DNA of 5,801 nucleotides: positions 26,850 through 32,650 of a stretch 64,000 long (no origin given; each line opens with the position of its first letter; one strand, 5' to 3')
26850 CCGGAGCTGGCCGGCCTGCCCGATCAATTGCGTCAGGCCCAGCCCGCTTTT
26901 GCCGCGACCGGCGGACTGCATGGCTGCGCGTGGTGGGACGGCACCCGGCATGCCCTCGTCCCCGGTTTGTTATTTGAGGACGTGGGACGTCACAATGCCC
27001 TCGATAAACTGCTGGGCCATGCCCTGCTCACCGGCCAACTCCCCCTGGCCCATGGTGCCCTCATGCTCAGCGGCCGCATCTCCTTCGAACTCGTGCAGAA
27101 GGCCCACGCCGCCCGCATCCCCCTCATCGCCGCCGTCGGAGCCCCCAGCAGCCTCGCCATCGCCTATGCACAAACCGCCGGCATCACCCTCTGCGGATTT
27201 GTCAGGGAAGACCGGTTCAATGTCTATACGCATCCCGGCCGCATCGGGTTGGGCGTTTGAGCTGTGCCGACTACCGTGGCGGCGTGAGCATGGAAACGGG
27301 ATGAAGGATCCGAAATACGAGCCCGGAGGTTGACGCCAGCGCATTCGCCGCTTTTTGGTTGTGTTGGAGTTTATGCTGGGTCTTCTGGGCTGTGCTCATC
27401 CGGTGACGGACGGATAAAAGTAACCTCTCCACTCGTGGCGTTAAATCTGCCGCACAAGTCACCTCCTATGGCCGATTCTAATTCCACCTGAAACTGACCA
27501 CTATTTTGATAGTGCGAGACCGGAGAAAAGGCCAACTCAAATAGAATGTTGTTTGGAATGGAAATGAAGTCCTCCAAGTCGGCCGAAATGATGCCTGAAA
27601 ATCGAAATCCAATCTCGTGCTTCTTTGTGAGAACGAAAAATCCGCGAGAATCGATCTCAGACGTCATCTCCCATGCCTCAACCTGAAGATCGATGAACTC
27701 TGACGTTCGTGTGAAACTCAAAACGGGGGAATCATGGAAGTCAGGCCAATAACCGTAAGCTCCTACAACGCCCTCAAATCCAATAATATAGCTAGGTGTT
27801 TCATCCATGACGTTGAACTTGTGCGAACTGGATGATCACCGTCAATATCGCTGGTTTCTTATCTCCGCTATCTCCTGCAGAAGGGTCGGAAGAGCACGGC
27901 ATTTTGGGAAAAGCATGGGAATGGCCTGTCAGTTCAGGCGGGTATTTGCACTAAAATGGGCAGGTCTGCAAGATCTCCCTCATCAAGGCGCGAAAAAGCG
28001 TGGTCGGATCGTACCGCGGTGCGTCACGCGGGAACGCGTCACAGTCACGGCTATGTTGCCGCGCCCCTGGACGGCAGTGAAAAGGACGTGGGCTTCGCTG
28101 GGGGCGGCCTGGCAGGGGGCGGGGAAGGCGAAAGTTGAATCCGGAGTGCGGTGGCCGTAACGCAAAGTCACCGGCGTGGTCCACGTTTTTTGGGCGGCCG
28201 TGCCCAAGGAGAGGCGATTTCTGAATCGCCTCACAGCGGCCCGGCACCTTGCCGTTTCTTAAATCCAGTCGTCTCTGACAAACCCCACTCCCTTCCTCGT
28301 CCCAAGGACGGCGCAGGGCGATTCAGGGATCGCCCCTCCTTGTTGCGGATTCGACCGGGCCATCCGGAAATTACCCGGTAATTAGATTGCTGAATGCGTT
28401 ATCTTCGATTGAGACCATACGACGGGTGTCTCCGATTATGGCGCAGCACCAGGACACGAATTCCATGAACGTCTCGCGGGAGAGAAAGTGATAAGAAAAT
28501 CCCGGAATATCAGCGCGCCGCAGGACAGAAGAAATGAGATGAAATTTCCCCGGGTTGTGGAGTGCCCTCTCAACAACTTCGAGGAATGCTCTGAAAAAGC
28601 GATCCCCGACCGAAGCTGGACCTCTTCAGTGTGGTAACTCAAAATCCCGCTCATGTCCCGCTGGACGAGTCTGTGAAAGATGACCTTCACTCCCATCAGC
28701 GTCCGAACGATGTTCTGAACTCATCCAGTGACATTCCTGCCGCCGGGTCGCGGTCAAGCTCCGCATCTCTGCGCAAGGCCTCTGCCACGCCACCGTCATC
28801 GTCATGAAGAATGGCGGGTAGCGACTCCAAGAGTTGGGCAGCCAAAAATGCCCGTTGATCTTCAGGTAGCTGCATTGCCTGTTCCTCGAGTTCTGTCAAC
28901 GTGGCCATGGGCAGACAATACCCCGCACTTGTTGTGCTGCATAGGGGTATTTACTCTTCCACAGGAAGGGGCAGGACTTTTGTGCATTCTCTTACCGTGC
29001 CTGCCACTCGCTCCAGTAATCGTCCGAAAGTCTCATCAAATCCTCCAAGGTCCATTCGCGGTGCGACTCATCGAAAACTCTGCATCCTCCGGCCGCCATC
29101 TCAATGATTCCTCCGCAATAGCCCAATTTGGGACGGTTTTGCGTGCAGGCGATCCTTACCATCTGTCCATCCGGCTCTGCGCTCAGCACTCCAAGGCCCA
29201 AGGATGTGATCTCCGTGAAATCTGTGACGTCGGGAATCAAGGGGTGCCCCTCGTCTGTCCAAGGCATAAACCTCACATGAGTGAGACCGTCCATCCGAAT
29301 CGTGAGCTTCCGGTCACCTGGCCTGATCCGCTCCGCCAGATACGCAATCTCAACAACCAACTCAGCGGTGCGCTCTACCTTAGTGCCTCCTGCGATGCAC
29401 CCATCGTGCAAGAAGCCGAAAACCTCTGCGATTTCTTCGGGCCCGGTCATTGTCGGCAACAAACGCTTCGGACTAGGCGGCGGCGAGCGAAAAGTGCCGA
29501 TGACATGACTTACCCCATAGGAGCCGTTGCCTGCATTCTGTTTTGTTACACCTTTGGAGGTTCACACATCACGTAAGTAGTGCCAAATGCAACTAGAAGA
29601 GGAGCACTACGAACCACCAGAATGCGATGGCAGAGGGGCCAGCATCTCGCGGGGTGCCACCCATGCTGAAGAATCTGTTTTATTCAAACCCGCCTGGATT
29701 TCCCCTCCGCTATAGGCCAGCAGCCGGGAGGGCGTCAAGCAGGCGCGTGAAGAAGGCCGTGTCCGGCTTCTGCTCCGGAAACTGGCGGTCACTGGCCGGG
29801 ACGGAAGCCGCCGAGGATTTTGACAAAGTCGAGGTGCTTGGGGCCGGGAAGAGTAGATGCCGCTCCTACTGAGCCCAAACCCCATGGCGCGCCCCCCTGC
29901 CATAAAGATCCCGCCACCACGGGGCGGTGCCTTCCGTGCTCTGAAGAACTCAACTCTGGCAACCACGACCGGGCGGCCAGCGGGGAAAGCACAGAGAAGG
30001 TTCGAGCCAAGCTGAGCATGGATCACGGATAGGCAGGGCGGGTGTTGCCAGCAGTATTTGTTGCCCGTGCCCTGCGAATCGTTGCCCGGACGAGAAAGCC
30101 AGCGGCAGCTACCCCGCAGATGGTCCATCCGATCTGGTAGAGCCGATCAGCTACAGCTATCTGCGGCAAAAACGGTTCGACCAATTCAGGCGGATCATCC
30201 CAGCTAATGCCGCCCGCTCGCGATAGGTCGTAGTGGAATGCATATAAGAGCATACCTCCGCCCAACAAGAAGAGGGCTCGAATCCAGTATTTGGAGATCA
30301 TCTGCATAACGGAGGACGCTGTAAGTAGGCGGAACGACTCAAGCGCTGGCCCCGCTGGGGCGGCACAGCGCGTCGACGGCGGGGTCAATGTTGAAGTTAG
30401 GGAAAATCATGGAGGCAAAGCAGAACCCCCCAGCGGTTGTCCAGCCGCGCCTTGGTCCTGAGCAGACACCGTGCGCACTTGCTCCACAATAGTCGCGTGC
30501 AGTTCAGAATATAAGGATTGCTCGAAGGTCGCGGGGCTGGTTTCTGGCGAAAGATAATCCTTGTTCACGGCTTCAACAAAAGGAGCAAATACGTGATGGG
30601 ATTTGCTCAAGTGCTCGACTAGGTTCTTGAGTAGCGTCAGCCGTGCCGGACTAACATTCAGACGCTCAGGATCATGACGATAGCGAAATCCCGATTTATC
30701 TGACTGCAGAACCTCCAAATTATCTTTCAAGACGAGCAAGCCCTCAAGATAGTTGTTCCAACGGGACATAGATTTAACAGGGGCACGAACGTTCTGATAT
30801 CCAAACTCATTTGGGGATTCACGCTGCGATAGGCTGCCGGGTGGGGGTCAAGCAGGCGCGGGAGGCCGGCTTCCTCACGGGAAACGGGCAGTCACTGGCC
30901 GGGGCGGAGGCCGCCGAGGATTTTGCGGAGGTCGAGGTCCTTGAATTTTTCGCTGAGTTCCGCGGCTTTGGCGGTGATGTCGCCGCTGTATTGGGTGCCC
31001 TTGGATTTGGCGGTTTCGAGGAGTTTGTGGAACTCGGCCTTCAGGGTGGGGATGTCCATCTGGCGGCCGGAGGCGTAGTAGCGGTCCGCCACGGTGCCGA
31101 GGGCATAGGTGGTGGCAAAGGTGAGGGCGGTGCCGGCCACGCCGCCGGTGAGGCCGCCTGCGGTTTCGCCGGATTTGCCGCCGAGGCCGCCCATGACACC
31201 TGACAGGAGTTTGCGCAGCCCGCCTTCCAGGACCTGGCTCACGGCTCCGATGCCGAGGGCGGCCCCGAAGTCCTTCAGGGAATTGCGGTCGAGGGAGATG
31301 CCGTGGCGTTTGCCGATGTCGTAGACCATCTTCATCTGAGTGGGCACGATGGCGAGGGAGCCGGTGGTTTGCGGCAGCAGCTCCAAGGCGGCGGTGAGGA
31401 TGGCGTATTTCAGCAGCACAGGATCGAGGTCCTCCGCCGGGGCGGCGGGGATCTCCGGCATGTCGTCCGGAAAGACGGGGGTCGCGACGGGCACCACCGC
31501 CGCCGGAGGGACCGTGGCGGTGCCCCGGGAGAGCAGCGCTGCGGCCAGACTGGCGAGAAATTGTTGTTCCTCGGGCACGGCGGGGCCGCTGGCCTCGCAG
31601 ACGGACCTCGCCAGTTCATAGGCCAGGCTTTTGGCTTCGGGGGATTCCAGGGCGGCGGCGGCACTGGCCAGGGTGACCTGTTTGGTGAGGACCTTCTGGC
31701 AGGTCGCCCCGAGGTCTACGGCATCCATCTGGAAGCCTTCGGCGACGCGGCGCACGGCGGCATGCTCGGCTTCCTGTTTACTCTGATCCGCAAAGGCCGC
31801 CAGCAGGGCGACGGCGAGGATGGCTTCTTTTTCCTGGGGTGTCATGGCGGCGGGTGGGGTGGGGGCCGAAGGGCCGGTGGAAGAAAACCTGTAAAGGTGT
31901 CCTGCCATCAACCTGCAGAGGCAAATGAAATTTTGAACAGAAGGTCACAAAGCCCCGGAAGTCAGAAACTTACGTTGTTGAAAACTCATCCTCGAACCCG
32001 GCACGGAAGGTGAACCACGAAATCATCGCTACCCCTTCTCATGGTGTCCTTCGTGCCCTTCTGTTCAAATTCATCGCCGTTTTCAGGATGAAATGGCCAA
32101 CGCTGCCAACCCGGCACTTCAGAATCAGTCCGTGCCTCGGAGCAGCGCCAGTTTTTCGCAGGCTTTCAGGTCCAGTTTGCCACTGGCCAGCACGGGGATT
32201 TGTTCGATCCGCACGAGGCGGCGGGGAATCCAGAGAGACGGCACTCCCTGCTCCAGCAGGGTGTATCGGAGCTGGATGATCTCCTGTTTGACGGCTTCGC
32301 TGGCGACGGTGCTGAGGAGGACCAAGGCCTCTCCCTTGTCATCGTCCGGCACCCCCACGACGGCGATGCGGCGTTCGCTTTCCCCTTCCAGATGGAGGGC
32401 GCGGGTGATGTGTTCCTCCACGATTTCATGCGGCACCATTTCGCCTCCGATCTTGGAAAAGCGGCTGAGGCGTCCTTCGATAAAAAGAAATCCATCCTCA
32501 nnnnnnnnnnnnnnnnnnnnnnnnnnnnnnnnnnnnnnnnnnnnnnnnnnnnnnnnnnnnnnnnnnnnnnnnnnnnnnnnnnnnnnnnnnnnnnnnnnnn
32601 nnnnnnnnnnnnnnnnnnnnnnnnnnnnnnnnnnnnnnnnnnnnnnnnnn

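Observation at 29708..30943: ~125-bp direct repeats duplicating the 3' end of the DUF697-like gene bracket a 1-kb two-gene cassette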

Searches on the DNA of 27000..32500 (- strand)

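Call 27: search_rna_families(source=window, start=27000, end=32500, threshold=evalue, max_evalue=1)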
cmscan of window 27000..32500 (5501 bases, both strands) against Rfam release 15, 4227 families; matches with E-value up to 1: 1.
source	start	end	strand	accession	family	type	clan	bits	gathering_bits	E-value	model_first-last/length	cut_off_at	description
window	28694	28770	-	RF01119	sR32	Gene; snRNA; snoRNA; CD-box;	-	20.4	40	0.031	1-57/57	no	Small nucleolar RNA sR32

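Call 50: build_rna_model(alignment_id=A5)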
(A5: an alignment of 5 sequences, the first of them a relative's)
Model R1 built from alignment A5 (5 sequences, 121 columns); structure: RNAalifold consensus.
model positions 118; base pairs 30; branch points 0; effective number of sequences 2.07; information 0.591 bits per position. Calibrated on 0.2 Mb of random sequence (short: E-values are rough).
structure used (alignment columns):
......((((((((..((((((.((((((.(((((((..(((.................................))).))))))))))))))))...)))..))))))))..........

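Call 51: search_with_rna_model(model_id=R1, sources=[window, L011, L013, L004, L005, L012, L009, L010, L001, L006], max_evalue=10, show_alignments=6)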
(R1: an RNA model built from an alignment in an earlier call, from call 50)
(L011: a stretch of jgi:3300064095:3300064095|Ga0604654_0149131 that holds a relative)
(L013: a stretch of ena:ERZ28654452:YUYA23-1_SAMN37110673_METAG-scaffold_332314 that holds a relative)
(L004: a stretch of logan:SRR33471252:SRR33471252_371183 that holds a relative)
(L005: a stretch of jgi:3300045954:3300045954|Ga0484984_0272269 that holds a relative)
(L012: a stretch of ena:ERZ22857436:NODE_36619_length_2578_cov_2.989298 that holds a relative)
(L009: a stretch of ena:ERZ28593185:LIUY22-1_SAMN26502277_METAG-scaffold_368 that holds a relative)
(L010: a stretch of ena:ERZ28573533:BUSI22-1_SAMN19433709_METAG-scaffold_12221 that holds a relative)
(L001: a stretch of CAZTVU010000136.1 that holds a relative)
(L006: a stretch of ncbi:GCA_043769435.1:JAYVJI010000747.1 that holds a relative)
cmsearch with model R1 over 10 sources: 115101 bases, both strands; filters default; matches with E-value up to 10: 9.
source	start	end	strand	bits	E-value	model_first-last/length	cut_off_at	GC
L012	2144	2260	+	108.7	2.5e-27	1-118/118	no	0.63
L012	898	1016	+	108.4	3.2e-27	1-118/118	no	0.64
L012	470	588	+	107.9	4.1e-27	1-118/118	no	0.59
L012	1717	1834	+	106.7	8.9e-27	1-118/118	no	0.68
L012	1218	1327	+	97.5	3e-24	1-118/118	no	0.65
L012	1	54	+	33.9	8e-07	65-118/118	5'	0.63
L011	1314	1458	+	17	0.035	1-118/118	no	0.61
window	30322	30465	-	16.9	0.039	1-118/118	no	0.63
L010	6642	6699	-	14.7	0.15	1-118/118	no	0.67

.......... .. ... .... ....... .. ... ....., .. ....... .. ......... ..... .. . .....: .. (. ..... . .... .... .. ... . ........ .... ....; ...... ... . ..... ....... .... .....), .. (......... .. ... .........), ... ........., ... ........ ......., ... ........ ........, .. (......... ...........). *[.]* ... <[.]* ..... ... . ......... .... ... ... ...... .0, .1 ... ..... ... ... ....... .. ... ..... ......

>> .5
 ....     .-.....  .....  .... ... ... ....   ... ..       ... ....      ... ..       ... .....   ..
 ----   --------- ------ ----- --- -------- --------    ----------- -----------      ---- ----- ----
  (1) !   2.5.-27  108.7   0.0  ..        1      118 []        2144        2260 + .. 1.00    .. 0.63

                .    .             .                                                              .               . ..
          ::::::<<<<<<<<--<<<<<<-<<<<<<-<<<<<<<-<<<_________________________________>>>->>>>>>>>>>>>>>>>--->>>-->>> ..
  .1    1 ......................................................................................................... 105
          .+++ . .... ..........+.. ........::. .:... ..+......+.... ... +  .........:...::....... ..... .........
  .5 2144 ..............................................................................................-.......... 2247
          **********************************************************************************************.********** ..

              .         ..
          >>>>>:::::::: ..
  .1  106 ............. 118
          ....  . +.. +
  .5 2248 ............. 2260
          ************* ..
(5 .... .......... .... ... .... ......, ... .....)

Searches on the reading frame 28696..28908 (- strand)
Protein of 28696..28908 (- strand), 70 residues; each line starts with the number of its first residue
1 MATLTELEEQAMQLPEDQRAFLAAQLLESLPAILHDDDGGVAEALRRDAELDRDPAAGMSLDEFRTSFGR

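Call 8: search_protein_families(library=pfam, proteins=[window:28696-28908:-], max_evalue=0.1)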
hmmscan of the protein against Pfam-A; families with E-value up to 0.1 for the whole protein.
window:28696-28908:- (70 aa): 1 family
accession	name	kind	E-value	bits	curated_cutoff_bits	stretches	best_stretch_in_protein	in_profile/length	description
PF09720.15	Unstab_antitox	-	7e-06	26.4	23.3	1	13-63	1-53/54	Putative addiction module component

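Call 30: search_protein_families(library=padloc, proteins=[window:28696-28908:-], max_evalue=0.1)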
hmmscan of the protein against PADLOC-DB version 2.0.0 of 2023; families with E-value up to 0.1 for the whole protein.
window:28696-28908:- (70 aa): 0 families

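Call 89: search_protein_families(library=phrogs, proteins=[window:28696-28908:-], max_evalue=0.01)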
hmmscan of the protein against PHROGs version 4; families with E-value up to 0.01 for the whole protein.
window:28696-28908:- (70 aa): 0 families

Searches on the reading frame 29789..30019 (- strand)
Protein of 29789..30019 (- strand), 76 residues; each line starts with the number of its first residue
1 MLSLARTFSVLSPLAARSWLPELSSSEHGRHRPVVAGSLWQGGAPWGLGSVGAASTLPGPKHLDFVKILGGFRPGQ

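Call 8: search_protein_families(library=pfam, proteins=[window:29789-30019:-], max_evalue=0.1)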
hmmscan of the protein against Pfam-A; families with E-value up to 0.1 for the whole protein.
window:29789-30019:- (76 aa): 0 families

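Call 28: search_protein_families(library=ncbifam, proteins=[window:29789-30019:-], max_evalue=0.1)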
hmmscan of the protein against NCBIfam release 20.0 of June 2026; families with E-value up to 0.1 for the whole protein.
window:29789-30019:- (76 aa): 0 families
